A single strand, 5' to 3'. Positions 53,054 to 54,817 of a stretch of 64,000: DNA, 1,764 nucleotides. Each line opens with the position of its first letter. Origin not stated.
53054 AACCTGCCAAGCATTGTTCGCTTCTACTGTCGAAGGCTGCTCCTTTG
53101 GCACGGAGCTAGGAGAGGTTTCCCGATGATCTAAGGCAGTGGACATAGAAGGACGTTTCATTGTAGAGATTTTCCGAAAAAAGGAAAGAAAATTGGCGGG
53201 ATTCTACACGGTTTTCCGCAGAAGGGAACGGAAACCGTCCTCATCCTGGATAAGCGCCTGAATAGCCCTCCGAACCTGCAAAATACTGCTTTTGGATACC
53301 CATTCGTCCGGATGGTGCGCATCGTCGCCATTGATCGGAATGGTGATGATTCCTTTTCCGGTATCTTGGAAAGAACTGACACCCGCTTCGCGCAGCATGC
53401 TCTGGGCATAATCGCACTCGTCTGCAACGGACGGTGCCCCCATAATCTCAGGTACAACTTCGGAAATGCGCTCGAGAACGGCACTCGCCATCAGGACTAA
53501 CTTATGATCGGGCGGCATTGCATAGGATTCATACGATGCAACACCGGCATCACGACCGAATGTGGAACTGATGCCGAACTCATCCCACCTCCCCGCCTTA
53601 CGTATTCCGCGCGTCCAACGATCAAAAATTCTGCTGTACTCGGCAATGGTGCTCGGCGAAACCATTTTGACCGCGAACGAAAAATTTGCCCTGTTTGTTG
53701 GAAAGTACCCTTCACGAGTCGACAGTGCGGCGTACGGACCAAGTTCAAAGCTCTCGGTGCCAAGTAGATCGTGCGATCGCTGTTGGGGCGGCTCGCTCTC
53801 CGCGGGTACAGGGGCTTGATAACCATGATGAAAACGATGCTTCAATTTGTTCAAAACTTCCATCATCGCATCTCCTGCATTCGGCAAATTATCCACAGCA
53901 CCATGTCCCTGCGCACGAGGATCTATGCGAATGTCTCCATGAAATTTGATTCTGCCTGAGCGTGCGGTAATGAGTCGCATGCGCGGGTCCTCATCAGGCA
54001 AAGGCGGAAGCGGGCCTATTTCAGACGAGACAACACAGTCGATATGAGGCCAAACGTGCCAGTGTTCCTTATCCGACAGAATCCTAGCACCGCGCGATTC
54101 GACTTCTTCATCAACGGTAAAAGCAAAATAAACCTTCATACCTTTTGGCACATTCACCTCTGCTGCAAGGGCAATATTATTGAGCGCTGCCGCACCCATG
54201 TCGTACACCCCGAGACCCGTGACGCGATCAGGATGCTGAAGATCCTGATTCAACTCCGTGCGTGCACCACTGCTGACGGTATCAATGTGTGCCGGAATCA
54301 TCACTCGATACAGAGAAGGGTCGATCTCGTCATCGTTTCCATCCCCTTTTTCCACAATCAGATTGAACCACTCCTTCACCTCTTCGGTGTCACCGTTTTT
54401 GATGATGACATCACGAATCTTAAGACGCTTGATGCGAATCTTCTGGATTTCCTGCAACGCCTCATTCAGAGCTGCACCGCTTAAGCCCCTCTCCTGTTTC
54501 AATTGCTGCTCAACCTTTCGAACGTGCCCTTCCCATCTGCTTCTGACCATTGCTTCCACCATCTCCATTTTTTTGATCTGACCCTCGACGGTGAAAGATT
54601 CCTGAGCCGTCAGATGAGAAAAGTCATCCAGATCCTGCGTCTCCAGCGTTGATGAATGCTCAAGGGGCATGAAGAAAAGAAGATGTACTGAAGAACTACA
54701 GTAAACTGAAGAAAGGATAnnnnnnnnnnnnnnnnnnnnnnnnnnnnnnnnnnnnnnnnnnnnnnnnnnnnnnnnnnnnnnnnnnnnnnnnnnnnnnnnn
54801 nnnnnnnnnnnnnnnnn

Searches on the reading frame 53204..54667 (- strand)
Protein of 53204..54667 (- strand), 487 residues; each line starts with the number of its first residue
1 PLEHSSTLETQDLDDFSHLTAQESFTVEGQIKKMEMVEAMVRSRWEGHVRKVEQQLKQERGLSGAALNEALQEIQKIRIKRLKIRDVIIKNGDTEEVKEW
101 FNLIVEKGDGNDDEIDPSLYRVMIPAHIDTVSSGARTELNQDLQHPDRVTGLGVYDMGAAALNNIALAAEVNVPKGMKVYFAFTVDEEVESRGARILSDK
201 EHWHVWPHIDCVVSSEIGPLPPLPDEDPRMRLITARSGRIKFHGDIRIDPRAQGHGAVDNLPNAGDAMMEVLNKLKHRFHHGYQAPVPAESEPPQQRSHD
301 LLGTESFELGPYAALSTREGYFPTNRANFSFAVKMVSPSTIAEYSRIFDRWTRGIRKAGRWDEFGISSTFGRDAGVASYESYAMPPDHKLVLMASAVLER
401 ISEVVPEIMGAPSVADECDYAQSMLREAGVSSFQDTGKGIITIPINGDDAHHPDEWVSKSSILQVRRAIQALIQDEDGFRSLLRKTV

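Call 107: search_protein_families(library=pfam, proteins=[window:53204-54667:-], max_evalue=0.001)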
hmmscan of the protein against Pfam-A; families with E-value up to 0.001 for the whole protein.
window:53204-54667:- (487 aa): 1 family
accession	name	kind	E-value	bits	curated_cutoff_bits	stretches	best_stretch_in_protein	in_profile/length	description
PF01546.33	Peptidase_M20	-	2e-11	44.7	24.6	1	125-474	3-205/206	Peptidase family M20/M25/M40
